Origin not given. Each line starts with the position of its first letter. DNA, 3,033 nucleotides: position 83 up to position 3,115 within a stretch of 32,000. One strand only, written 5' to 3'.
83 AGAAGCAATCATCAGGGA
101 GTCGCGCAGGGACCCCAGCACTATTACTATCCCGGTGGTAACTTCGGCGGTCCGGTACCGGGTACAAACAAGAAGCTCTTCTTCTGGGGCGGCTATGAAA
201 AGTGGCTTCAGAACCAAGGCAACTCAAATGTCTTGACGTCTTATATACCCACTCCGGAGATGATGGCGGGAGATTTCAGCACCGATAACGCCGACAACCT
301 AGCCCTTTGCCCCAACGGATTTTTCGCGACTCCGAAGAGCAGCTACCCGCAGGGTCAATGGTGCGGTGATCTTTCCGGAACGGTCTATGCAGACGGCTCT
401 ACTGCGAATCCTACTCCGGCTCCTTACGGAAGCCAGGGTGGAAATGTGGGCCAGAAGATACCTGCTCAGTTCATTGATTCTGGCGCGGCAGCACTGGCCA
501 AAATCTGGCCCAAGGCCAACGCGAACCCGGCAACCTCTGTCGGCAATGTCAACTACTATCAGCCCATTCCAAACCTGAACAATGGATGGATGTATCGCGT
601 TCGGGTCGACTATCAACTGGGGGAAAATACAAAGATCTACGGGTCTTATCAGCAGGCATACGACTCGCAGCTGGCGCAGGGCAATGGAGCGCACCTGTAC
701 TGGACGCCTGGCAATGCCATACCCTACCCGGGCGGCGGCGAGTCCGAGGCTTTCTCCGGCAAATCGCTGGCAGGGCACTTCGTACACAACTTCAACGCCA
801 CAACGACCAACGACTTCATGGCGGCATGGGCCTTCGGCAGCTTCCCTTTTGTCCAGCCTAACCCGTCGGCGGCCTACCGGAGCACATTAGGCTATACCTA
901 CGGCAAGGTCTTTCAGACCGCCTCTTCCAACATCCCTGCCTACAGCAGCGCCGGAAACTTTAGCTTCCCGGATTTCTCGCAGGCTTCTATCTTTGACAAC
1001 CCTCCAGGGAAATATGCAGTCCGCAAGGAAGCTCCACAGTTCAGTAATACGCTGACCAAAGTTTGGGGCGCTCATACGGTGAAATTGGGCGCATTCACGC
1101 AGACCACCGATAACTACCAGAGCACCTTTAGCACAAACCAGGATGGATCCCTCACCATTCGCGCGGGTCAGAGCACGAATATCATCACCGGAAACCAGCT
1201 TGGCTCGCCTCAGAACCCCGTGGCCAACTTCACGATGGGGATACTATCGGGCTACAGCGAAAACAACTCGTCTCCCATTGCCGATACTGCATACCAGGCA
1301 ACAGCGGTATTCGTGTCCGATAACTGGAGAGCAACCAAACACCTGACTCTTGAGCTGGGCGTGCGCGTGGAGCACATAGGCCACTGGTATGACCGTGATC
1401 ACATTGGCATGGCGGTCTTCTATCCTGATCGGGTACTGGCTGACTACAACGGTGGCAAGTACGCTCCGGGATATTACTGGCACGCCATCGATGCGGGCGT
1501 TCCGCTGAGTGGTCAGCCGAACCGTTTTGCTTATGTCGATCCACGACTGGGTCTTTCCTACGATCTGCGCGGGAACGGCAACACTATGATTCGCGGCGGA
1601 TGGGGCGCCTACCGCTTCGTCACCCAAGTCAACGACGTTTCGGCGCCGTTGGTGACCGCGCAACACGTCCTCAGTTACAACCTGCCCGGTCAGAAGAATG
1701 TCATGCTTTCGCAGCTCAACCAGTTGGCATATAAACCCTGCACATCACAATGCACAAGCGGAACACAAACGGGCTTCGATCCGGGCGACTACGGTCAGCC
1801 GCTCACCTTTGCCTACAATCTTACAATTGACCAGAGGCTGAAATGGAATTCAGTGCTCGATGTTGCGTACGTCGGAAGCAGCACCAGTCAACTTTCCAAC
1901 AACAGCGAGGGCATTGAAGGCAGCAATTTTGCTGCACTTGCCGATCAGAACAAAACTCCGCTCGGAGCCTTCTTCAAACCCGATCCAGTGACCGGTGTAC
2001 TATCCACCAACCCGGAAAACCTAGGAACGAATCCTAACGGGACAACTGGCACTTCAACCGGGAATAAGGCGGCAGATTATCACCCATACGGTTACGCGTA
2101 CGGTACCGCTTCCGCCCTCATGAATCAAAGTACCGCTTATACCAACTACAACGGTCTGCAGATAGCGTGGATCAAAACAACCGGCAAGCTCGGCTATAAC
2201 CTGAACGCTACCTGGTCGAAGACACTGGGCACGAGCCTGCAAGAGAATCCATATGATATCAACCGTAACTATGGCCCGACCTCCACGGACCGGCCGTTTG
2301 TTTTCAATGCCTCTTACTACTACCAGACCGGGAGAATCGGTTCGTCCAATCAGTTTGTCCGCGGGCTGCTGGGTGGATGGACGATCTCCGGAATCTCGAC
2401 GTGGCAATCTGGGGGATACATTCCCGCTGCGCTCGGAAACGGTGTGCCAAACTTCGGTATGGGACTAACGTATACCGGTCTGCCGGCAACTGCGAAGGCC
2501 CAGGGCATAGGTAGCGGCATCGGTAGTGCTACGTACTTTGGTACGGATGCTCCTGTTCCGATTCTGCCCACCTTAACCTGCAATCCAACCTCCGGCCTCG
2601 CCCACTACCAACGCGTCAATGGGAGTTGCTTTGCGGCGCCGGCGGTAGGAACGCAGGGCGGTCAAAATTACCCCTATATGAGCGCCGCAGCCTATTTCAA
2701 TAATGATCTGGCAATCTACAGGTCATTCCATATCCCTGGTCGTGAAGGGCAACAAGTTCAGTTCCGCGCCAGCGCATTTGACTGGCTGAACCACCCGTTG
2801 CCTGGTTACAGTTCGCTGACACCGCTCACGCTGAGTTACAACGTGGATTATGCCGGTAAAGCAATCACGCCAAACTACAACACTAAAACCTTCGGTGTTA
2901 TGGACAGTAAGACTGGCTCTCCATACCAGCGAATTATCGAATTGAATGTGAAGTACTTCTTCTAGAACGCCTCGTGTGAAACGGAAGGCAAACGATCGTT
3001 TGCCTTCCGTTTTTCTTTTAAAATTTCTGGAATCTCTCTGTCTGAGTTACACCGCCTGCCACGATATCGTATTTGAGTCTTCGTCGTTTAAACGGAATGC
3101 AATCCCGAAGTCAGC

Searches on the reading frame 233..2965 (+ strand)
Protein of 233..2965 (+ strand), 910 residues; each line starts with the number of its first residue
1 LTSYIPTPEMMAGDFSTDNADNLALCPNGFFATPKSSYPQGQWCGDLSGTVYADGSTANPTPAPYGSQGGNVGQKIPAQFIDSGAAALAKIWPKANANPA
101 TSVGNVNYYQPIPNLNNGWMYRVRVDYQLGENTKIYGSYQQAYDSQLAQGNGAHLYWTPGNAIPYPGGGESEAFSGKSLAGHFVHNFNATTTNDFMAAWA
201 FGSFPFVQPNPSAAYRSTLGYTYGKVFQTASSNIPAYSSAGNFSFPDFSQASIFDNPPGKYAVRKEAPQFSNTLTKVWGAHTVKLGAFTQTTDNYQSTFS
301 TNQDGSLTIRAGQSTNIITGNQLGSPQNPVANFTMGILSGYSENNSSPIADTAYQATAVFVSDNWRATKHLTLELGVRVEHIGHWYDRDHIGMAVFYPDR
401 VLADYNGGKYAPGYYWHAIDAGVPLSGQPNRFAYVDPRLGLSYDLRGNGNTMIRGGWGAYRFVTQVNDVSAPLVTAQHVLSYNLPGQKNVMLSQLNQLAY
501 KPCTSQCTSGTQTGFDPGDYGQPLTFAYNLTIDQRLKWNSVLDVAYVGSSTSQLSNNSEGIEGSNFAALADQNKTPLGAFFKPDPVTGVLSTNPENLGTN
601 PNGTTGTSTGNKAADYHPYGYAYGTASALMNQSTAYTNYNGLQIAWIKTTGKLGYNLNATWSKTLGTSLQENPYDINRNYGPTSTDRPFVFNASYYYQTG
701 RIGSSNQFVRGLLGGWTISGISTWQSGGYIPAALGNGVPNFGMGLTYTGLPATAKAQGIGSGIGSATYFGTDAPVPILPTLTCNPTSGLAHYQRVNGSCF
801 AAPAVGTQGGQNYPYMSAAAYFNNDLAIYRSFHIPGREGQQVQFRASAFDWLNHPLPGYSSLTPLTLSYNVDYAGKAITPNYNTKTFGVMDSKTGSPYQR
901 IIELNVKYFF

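Call 7: search_protein_families(library=pfam, proteins=[window:233-2965:+], max_evalue=0.001)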
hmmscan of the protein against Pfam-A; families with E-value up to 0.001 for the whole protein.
window:233-2965:+ (910 aa): 1 family
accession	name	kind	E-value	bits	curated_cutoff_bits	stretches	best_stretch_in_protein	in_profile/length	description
PF25183.1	OMP_b-brl_4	-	1.1e-90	305.7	30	1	2-901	74-836/838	Outer membrane beta barrel domain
